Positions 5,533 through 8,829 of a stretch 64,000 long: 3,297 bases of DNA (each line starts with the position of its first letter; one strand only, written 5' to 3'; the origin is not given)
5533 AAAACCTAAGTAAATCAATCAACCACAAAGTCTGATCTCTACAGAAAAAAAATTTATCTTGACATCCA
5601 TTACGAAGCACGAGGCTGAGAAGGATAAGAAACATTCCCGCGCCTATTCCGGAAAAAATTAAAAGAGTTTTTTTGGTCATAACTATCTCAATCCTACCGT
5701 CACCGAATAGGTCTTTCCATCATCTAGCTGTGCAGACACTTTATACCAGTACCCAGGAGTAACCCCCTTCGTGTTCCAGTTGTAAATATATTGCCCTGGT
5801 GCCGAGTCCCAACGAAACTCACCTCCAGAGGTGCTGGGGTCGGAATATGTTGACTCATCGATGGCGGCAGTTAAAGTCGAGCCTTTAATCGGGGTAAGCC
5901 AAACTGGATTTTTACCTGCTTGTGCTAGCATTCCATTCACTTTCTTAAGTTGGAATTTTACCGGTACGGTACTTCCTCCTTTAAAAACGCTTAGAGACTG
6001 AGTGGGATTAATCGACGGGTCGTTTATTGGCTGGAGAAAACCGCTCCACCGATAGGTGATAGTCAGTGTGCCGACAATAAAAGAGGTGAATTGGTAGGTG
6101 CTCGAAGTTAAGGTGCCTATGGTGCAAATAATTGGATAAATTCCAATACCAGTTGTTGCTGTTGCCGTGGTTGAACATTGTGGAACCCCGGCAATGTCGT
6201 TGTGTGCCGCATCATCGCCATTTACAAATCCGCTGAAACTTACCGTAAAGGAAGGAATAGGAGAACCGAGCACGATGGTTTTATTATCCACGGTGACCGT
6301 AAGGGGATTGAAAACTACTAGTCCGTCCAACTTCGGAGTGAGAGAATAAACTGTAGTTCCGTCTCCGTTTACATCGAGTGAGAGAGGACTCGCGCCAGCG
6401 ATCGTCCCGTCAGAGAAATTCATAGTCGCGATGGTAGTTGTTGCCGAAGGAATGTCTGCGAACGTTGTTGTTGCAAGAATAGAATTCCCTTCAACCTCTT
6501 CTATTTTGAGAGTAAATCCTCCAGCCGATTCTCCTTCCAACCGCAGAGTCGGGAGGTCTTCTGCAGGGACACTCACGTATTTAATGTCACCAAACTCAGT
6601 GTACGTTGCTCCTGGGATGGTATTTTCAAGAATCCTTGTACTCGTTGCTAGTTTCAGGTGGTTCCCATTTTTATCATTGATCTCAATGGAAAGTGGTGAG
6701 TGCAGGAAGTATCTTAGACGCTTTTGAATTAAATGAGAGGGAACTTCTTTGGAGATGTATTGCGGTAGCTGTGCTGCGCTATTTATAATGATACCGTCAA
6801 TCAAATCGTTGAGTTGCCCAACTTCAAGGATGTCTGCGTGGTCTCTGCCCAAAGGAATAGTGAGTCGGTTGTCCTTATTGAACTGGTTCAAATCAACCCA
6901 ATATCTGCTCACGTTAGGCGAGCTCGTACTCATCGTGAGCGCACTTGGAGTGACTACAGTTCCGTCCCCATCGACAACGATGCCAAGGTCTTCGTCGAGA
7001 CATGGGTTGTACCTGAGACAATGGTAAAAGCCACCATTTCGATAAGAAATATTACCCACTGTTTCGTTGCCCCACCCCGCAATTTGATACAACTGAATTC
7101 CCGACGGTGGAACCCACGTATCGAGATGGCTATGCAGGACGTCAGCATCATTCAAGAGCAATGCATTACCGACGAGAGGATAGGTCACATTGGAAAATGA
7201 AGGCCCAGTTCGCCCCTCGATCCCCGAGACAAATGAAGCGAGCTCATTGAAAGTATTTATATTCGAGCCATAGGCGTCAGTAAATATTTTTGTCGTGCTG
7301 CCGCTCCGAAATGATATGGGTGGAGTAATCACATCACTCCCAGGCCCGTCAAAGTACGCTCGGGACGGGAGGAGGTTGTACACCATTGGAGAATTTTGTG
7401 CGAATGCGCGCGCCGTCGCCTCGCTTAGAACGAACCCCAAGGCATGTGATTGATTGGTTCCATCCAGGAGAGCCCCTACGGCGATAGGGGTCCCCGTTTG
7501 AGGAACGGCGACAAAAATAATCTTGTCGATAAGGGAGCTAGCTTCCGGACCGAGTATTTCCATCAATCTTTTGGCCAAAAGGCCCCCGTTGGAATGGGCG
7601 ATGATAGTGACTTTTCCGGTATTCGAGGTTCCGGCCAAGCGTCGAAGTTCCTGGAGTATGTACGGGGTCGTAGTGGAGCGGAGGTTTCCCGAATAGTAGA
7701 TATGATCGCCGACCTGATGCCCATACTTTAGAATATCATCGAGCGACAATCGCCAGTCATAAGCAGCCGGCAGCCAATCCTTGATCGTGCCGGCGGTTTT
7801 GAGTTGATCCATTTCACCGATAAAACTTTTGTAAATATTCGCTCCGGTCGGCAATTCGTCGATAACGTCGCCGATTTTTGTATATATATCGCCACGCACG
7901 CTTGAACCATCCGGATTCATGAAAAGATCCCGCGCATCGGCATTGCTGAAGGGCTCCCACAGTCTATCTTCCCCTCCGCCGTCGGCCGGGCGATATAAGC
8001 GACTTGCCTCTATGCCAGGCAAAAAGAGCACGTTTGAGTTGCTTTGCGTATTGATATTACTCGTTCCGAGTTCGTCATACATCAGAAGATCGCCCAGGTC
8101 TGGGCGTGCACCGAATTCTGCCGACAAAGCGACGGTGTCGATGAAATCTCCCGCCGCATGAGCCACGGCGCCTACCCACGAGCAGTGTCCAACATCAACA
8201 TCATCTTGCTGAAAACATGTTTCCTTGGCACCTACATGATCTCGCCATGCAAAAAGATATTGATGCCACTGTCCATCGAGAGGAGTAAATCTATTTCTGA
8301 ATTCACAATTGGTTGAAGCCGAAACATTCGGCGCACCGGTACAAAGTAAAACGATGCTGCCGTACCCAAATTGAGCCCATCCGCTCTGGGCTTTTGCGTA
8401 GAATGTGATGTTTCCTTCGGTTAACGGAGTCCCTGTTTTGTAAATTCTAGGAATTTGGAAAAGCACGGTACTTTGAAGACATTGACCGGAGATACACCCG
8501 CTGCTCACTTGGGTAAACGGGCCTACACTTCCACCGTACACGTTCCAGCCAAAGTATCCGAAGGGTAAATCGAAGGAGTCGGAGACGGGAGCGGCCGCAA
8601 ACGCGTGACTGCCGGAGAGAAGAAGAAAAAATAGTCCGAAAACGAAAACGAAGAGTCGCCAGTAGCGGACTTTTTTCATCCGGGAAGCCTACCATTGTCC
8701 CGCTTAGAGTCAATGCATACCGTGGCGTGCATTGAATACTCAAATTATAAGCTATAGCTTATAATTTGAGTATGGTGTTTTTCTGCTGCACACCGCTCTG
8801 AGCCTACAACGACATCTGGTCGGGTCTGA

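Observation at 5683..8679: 998-aa secreted LCAT/PDAT-like phospholipase-acyltransferase embedded in the T4SS-like operon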

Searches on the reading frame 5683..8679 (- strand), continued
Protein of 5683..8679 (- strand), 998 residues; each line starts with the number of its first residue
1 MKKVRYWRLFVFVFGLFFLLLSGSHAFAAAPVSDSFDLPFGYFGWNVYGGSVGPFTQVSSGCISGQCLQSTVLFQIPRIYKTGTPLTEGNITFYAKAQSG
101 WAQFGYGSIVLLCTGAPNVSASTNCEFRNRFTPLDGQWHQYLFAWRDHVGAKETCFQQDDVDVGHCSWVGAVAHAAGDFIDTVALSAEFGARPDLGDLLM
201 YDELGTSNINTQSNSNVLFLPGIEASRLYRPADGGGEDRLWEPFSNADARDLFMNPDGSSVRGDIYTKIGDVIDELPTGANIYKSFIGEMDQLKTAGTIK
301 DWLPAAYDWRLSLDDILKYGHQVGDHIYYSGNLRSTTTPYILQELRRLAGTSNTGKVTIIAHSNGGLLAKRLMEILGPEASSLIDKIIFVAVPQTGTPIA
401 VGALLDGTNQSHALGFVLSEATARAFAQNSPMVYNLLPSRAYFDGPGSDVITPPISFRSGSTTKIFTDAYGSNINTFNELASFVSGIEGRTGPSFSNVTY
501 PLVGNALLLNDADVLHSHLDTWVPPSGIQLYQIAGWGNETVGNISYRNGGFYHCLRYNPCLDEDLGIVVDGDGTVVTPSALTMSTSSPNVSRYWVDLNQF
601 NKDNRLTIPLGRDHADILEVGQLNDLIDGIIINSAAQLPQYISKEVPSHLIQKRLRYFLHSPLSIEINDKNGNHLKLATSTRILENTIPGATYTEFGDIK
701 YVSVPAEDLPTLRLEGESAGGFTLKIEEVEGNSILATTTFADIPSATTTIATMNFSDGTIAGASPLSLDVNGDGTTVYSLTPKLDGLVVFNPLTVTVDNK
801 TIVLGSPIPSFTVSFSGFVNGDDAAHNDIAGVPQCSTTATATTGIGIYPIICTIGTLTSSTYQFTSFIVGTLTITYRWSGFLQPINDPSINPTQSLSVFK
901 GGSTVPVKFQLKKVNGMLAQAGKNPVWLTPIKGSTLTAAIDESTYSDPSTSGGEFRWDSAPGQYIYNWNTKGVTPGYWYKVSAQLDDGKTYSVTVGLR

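Call 45: search_solved_structures(query=A1, max_evalue=10, show_alignments=0)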
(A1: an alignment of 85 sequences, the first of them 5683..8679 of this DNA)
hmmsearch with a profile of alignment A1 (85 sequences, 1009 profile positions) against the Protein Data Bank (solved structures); distinct sequences matched with E-value up to 10: 36.
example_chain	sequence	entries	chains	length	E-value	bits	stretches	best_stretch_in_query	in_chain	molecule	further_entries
4r1d_A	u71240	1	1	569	0.0097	17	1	356-378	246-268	Uncharacterized protein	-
5a62_A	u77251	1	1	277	0.018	16.1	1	335-373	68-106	PUTATIVE ALPHA/BETA HYDROLASE FOLD PROTEIN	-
7x2p_A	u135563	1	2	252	0.034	15.2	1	342-403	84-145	Putative lipase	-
5ce5_A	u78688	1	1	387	0.31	12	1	356-381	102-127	Triacylglycerol lipase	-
2w22_A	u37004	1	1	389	0.31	12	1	356-381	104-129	TRIACYLGLYCEROL LIPASE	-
1ku0_A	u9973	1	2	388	0.31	12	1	356-381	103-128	L1 lipase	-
1pja_A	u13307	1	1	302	0.46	11.4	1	360-399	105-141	Palmitoyl-protein thioesterase 2 precursor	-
4fdm_A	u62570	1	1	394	0.7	10.8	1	356-381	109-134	Thermostable lipase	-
2z5g_A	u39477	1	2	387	0.73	10.8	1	356-381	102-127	Thermostable lipase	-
6z46_H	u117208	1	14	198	0.84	10.6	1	247-295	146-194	Proteasome subunit beta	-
3auk_A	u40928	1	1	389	0.9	10.5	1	356-381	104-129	Lipase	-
4fmp_A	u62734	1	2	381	1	10.3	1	356-381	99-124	Lipase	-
3umj_A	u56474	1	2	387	1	10.3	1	356-381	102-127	Thermostable lipase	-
2dsn_A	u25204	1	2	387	1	10.3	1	356-381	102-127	Thermostable lipase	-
7ey3_A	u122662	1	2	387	1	10.3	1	356-381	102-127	Thermostable lipase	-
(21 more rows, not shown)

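Call 56: find_encoding_contigs(protein=P0123, flank=10000, max_places=3)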
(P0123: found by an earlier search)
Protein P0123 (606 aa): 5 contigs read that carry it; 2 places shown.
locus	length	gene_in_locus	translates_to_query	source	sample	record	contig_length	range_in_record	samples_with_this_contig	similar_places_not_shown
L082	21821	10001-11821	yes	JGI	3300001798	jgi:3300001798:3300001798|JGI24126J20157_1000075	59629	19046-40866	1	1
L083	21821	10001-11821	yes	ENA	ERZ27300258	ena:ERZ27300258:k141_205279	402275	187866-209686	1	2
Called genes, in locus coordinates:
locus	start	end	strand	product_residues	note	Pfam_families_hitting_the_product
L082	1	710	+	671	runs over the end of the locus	PF00580:UvrD-helicase, PF13245:AAA_19, PF13604:AAA_30 (faint), PF01443:Viral_helicase1 (faint), PF13087:AAA_12 (faint), PF13361:UvrD_C, PF13538:UvrD_C_2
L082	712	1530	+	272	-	PF00398:RrnaAD, PF13649:Methyltransf_25 (weak)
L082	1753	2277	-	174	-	-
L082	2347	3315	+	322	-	PF18884:TSP3_bac (faint)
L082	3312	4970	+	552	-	-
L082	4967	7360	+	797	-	-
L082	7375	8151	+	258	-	-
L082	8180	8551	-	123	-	PF05635:23S_rRNA_IVP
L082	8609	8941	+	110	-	-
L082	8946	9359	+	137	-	PF12666:PrgI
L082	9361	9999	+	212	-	PF26593:TraC-like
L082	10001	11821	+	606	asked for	PF19044:P-loop_TraG, PF01935:DUF87 (weak), PF12846:AAA_10 (faint)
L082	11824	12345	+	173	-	-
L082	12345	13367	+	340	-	-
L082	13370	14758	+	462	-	PF18895:T4SS_pilin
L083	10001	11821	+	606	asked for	PF19044:P-loop_TraG, PF01935:DUF87 (weak), PF12846:AAA_10 (faint)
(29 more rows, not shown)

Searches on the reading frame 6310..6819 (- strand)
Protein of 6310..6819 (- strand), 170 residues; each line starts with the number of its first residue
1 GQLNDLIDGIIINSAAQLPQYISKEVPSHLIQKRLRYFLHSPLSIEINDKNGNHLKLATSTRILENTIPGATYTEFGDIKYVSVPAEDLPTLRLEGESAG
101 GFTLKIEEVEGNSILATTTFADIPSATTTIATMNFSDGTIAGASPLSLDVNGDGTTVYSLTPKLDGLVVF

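Call 30: search_protein_families(library=pfam, proteins=[window:6310-6819:-], max_evalue=10)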
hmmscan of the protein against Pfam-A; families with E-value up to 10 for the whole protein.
window:6310-6819:- (170 aa): 0 families
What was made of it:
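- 6310..6759 (-): Family-specific beta-sandwich domain, aa 641-790, with conserved LHSPL, D669, G672 and D769; absent from LCAT and LPLA2. No Pfam model (call 30).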

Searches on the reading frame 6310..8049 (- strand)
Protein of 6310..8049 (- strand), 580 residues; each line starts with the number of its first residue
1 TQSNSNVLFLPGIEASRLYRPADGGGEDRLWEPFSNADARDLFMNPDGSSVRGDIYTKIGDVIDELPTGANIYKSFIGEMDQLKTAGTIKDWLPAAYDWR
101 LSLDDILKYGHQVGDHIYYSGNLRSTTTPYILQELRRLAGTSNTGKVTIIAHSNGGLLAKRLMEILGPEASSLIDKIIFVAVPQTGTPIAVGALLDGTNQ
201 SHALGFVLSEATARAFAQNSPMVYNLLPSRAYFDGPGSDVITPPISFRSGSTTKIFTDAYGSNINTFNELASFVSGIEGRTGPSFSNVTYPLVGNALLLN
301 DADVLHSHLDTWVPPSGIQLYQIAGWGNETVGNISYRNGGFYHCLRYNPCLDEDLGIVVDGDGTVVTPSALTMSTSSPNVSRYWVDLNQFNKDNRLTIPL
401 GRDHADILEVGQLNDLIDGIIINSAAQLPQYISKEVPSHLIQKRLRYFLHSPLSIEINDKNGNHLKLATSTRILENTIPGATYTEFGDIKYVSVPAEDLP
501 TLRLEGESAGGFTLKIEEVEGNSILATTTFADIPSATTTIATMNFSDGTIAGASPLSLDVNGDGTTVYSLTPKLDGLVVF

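Call 62: search_dna_similar(query=window:6310-8049:-, collection=plasmids, mode=protein, max_evalue=0.001, max_rows=15)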
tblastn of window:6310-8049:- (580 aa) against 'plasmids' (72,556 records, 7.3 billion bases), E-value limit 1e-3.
Records with a match: 4; places in all: 4; records where one place covers at least 80% of the query: 3.
Best place of each record, by identity: <60% 4.
By first word of the organism name: Bacillus 4.
By predicted mobility (MOB-suite, as given by PLSDB): non-mobilizable 3; conjugative 1.
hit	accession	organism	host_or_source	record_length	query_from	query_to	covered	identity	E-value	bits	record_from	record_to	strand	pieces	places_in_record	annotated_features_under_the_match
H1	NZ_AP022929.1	Bacillus cereus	-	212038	7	517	88%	22.1%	2e-5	55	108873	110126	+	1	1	hypothetical protein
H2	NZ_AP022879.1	Bacillus cereus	-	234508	7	517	88%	22.1%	2e-5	55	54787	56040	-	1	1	alpha/beta hydrolase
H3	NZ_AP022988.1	Bacillus cereus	-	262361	7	517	88%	22.1%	2e-5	55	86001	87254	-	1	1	hypothetical protein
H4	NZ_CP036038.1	Bacillus mycoides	cell culture,soil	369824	103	260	27%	26.9%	4e-4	51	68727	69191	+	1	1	acyltransferase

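Call 78: search_protein_representatives(protein=window:6310-8049:-)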
Query: 580 residues. Proteins with E-value up to 0.001 (for the whole library): 2977; up to 1e-10: 2399; up to 1e-30: 1602. The best 150 are listed.
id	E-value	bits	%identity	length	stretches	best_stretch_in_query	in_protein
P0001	0.0e+00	1308.1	100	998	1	1-580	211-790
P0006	5.7e-190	649.1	54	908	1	5-578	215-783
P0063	1.4e-173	594.9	55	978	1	3-576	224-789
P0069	6.4e-172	589.5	53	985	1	5-578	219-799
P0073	2.5e-168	577.6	51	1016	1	5-579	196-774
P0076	5.7e-164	563.2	51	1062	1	3-579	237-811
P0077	4.9e-163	560.1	53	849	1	5-579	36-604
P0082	7.9e-162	556.2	52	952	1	3-577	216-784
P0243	1.9e-160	551.6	51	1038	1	3-579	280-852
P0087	8.5e-160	549.4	51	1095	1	5-580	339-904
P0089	1.7e-159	548.4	52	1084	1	3-579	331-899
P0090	2.3e-159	548.0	53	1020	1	5-580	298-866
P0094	3.0e-159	547.7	53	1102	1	3-572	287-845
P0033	3.9e-158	544.0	51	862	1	4-578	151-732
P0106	9.7e-158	542.7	53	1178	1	5-572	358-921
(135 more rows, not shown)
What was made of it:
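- Distribution: 2,977 clusters at 50% identity at E<=1e-3 and 1,602 at E<=1e-30 (call 78).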

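Call 91: get_annotated_region(hit=H2, flank=3000)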
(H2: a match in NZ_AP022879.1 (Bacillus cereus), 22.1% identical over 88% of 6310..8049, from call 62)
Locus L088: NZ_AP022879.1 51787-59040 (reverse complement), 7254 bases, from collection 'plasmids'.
description: Bacillus cereus strain MRY14-0060 plasmid pMRY14-0060_2, complete sequence
organism: Bacillus cereus (NCBI taxid 1396)
taxonomy: Bacteria; Bacillota; Bacilli; Bacillales; Bacillaceae; Bacillus; Bacillus cereus
host: -; source: -; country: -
typing (MOB-suite, as given by PLSDB): non-mobilizable; replicon rep_cluster_164
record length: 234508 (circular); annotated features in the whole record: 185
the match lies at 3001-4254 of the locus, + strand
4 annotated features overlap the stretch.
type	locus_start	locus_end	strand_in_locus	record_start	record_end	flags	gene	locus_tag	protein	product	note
CDS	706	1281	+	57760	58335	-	-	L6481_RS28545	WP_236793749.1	hypothetical protein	-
CDS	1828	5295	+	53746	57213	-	-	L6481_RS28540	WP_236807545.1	alpha/beta hydrolase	-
CDS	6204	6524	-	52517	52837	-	-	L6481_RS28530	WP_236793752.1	hypothetical protein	-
CDS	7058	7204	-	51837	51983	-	-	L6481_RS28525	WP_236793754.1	hypothetical protein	-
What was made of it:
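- Tried and rejected: Plasmid search found only a remote Bacillus cereus alpha/beta hydrolase (22% identity) with no annotated partner (calls 62, 91).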

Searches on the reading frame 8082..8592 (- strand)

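Call 30: search_protein_families(library=pfam, proteins=[window:8082-8592:-], max_evalue=10)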
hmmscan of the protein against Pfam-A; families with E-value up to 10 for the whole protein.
window:8082-8592:- (170 aa): 0 families
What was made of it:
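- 8050..8595 (-): Variable N-terminal domain, aa 29-210, with three Cys pairs; fold unresolved. No Pfam hit (call 30).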
